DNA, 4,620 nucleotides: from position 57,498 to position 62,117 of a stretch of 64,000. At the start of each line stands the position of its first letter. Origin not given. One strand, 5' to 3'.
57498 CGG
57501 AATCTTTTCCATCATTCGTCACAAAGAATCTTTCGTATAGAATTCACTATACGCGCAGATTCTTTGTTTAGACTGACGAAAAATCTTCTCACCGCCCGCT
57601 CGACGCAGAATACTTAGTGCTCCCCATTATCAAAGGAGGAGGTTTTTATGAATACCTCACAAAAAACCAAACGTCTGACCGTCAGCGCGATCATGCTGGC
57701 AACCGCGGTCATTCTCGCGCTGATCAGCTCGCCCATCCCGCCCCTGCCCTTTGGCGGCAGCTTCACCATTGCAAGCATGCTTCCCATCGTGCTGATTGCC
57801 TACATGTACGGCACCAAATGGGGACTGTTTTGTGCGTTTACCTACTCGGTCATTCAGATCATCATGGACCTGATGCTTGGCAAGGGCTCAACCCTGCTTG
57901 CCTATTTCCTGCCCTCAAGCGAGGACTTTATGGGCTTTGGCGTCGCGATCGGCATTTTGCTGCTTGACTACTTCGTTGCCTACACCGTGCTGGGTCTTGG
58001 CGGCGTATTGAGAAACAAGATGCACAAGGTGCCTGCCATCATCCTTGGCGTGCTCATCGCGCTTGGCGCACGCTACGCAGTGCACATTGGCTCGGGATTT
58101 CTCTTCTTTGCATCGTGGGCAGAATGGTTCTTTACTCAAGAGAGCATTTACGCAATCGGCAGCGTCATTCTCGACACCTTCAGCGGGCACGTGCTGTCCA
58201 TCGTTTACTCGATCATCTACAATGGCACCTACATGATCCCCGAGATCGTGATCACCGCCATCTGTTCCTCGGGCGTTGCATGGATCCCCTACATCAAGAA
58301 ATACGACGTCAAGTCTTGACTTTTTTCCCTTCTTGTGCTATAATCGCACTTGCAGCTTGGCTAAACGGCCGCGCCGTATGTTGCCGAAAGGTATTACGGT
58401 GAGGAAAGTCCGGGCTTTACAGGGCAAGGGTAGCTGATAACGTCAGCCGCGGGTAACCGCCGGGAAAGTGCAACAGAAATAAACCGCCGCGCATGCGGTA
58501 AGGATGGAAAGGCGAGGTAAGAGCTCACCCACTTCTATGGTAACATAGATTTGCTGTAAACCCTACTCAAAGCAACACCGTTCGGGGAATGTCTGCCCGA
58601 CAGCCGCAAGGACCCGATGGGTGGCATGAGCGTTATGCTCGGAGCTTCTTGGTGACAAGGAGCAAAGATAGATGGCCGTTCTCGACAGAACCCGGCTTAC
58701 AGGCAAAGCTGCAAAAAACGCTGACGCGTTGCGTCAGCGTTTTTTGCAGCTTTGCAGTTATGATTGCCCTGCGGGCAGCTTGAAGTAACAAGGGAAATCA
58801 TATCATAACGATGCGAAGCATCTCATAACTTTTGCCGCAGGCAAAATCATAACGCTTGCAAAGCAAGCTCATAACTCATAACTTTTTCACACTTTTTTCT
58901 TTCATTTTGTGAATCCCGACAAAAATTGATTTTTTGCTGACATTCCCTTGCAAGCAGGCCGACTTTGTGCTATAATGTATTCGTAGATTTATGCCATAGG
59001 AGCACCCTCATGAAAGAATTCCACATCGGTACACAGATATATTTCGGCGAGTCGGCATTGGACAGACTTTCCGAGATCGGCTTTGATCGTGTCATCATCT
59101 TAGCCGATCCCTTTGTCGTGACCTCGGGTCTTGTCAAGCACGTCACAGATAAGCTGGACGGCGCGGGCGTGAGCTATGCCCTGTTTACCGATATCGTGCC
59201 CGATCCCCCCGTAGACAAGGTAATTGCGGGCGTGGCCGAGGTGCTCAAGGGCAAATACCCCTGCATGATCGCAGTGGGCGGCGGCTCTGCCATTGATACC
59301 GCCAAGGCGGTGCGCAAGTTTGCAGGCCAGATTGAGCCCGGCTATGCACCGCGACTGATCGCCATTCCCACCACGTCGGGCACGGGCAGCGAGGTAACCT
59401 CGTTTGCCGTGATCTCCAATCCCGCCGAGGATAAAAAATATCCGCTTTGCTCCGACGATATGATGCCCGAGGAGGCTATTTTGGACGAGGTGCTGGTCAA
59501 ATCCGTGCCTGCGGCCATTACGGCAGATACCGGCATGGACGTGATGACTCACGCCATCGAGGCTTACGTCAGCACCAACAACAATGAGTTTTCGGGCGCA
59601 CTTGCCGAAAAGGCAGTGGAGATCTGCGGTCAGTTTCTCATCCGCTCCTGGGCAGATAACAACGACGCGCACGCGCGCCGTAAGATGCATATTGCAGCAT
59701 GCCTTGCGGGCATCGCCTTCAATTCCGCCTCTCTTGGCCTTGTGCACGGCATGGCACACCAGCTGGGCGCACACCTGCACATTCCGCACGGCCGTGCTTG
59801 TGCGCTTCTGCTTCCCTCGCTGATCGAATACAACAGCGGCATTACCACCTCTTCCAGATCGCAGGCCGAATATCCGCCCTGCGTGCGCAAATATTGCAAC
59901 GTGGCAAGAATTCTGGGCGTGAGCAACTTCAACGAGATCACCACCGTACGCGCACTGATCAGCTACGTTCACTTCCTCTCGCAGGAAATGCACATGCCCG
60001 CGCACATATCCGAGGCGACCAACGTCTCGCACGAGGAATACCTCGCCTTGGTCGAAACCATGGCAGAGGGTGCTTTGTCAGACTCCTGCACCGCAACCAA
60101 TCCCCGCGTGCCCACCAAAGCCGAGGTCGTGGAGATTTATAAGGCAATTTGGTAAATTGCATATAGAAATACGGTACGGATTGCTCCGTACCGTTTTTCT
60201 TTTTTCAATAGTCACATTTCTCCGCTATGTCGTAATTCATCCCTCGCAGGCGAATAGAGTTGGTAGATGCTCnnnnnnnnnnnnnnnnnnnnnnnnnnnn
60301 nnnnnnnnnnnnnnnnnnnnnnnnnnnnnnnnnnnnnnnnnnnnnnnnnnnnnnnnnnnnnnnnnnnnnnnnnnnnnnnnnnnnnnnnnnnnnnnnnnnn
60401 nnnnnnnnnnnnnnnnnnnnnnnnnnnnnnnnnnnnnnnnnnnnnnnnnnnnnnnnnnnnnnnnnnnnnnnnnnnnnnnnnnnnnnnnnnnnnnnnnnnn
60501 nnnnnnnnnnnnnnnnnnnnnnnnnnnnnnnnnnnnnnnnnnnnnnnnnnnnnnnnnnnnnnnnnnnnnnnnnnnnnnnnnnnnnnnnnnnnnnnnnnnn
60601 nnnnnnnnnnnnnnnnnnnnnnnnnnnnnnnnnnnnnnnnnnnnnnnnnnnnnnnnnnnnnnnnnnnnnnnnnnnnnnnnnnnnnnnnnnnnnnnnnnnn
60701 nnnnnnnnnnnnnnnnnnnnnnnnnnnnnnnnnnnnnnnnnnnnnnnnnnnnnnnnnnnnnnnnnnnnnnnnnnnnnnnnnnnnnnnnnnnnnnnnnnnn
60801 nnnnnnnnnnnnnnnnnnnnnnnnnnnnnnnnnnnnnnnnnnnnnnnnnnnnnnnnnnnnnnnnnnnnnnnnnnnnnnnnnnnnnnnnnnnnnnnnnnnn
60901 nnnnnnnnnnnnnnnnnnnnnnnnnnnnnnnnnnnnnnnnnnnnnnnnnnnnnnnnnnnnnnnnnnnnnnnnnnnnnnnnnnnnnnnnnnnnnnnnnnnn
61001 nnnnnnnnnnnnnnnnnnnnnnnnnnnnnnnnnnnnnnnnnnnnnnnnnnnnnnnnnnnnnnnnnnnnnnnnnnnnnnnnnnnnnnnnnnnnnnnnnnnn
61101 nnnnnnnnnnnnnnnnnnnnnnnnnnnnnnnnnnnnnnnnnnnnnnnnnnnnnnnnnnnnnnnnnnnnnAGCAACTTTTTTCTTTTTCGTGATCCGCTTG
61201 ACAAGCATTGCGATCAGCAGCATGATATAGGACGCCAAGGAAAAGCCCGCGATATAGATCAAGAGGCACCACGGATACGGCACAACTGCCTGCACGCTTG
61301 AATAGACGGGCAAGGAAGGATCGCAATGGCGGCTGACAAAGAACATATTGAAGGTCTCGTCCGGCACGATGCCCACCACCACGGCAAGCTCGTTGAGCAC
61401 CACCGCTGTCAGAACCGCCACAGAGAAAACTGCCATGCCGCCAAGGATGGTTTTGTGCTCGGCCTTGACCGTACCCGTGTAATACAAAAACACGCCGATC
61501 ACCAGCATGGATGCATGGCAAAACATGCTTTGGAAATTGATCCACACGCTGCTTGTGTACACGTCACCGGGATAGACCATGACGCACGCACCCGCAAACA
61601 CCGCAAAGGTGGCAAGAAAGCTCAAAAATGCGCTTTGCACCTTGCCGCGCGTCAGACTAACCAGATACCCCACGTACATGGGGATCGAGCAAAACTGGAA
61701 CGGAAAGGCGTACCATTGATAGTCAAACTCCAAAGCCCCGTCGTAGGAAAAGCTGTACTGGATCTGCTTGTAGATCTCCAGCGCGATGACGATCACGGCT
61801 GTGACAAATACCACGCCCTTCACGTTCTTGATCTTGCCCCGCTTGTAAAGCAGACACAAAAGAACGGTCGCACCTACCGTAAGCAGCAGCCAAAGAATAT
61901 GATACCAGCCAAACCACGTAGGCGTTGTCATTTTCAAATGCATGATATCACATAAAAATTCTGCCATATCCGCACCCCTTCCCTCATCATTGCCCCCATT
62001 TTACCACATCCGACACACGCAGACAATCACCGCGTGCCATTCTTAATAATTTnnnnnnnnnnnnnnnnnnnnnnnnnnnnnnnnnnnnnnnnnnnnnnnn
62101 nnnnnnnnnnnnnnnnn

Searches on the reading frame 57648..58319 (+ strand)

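Call 47: search_protein_families(library=pfam, proteins=[window:57648-58319:+], max_evalue=0.001)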
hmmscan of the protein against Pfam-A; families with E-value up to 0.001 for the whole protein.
window:57648-58319:+ (223 aa): 2 families
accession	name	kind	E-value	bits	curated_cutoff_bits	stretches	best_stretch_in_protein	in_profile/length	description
PF09515.15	Thia_YuaJ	-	5.4e-22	79.2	25.8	2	11-90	2-80/177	Thiamine transporter protein (Thia_YuaJ)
PF12822.12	ECF_trnsprt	-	4.2e-06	27.3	30.7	1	8-89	1-77/169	ECF transporter, substrate-specific component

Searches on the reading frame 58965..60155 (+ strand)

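Call 14: search_protein_families(library=pfam, proteins=[window:58965-60155:+], max_evalue=0.01)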
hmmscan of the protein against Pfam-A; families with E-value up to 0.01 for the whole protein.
window:58965-60155:+ (396 aa): 4 families
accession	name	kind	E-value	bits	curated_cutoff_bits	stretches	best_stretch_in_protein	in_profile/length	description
PF25137.1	ADH_Fe_C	-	5.9e-54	183.1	27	1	186-395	1-193/194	Fe-containing alcohol dehydrogenase family, C-terminal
PF00465.25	Fe-ADH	-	2e-39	135.3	31.3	1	23-174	2-167/168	Iron-containing alcohol dehydrogenase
PF13685.12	Fe-ADH_2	-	4.4e-08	33.7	28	1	35-120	14-97/149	Iron-containing alcohol dehydrogenase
PF00627.37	UBA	-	0.0074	16.6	22.4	0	196-208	18-30/37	UBA/TS-N domain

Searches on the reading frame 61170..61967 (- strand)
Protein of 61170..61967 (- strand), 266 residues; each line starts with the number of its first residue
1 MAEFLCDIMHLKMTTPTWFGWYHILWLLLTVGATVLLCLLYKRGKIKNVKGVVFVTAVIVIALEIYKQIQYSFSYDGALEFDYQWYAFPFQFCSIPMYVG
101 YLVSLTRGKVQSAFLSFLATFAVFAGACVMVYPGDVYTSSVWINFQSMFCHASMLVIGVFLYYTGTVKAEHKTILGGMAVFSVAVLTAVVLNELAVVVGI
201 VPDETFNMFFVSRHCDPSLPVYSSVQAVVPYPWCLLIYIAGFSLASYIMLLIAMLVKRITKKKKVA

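Call 38: search_protein_families(library=pfam, proteins=[window:61170-61967:-], max_evalue=0.001)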
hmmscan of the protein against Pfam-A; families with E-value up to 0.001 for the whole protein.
window:61170-61967:- (266 aa): 1 family
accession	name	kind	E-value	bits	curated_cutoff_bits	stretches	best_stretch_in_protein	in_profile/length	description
PF14808.11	TMEM164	-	5.1e-16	59.3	25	1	19-249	2-216/217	TMEM164 family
